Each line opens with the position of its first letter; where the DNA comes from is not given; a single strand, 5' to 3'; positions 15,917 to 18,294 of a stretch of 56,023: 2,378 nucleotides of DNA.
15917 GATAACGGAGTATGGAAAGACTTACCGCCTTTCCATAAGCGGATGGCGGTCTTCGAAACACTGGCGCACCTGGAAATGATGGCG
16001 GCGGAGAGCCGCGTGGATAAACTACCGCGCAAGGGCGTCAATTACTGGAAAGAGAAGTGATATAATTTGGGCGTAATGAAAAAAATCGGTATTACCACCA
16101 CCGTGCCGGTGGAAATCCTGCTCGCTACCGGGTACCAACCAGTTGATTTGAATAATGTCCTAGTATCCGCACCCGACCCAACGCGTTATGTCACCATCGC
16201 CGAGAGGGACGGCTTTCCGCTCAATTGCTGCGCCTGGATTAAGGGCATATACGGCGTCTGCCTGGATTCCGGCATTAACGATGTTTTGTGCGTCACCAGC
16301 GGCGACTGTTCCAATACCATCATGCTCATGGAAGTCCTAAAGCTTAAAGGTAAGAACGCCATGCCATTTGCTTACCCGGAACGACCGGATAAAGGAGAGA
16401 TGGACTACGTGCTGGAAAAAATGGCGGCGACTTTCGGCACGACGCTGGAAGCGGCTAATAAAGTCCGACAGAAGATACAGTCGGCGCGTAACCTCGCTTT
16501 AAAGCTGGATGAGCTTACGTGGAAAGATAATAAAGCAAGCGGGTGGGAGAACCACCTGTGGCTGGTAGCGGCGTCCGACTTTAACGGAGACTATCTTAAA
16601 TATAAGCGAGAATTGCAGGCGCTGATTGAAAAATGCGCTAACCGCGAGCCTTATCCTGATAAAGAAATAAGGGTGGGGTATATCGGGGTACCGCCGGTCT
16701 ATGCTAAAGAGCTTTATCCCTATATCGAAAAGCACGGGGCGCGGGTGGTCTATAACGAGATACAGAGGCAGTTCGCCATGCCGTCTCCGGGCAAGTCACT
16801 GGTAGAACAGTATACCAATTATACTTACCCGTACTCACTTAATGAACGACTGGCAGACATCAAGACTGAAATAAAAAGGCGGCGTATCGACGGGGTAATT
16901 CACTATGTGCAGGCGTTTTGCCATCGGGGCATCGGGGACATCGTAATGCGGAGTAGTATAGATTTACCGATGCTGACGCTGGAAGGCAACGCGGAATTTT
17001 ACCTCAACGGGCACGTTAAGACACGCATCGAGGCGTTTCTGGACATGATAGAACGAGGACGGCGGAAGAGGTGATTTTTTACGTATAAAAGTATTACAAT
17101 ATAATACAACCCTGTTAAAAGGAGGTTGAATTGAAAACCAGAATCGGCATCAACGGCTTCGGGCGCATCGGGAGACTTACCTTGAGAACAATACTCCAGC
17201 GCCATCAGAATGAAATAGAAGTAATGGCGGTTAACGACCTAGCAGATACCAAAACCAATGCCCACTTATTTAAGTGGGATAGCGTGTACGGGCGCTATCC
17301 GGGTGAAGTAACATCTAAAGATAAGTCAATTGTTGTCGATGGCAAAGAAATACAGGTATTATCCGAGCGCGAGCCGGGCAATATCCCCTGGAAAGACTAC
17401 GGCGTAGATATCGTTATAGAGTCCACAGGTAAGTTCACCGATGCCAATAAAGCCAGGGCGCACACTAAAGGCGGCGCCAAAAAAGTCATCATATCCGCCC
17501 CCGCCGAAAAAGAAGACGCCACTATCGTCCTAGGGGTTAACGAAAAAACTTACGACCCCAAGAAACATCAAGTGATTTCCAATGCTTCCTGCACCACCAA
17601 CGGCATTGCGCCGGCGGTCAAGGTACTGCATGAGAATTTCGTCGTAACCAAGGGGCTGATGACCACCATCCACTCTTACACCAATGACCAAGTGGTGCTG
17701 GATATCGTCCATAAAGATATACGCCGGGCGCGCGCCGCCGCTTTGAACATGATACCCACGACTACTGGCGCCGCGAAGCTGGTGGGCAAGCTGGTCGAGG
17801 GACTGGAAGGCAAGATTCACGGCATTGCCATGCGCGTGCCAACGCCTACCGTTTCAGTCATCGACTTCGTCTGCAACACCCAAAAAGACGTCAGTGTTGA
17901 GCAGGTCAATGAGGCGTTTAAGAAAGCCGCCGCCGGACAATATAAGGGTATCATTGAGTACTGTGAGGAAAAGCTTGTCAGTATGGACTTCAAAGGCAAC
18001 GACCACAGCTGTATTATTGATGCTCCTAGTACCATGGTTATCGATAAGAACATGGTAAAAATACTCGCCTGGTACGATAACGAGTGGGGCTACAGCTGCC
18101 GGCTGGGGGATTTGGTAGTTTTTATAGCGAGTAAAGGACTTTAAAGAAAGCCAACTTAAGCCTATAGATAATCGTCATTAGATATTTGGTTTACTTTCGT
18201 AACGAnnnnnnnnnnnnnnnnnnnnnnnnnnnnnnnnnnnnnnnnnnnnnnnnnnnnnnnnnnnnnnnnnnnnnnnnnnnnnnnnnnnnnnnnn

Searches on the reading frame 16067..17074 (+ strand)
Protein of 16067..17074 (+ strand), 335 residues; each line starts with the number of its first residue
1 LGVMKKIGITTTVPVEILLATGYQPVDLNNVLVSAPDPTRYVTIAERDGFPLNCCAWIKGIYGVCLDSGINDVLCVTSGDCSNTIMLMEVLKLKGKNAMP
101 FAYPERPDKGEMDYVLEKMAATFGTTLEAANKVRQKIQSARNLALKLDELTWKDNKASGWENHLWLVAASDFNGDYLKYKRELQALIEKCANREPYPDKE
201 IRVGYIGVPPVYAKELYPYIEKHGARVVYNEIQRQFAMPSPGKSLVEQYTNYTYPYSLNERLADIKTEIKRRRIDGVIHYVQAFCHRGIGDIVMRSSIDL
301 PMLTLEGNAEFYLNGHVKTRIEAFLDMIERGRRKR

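Call 69: search_protein_families(library=pfam, proteins=[window:16067-17074:+])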
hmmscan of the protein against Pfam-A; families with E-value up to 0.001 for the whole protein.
window:16067-17074:+ (335 aa): 1 family
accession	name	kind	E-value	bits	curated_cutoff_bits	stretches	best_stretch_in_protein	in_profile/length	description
PF06050.19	HGD-D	-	2e-34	120.2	28.4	1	11-328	2-342/342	2-hydroxyglutaryl-CoA dehydratase, D-component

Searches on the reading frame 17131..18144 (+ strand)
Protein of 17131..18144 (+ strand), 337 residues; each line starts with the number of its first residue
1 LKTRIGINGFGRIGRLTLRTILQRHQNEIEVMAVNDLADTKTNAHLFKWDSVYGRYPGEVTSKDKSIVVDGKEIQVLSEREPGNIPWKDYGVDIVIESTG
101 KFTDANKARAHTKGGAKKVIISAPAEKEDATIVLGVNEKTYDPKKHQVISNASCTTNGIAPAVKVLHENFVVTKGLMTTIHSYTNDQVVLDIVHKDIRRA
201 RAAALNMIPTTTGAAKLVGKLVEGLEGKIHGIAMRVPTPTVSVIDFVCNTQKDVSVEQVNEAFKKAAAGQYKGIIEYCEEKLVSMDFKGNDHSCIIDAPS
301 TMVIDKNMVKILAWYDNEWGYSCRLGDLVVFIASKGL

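Call 69: search_protein_families(library=pfam, proteins=[window:17131-18144:+])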
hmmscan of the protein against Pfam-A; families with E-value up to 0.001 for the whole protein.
window:17131-18144:+ (337 aa): 2 families
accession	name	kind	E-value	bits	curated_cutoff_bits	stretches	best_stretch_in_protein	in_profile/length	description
PF02800.25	Gp_dh_C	-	3.3e-63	212.4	24.4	1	159-315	1-158/158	Glyceraldehyde 3-phosphate dehydrogenase, C-terminal domain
PF00044.30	Gp_dh_N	-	3.6e-39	133.6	31.7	1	4-104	2-100/101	Glyceraldehyde 3-phosphate dehydrogenase, NAD binding domain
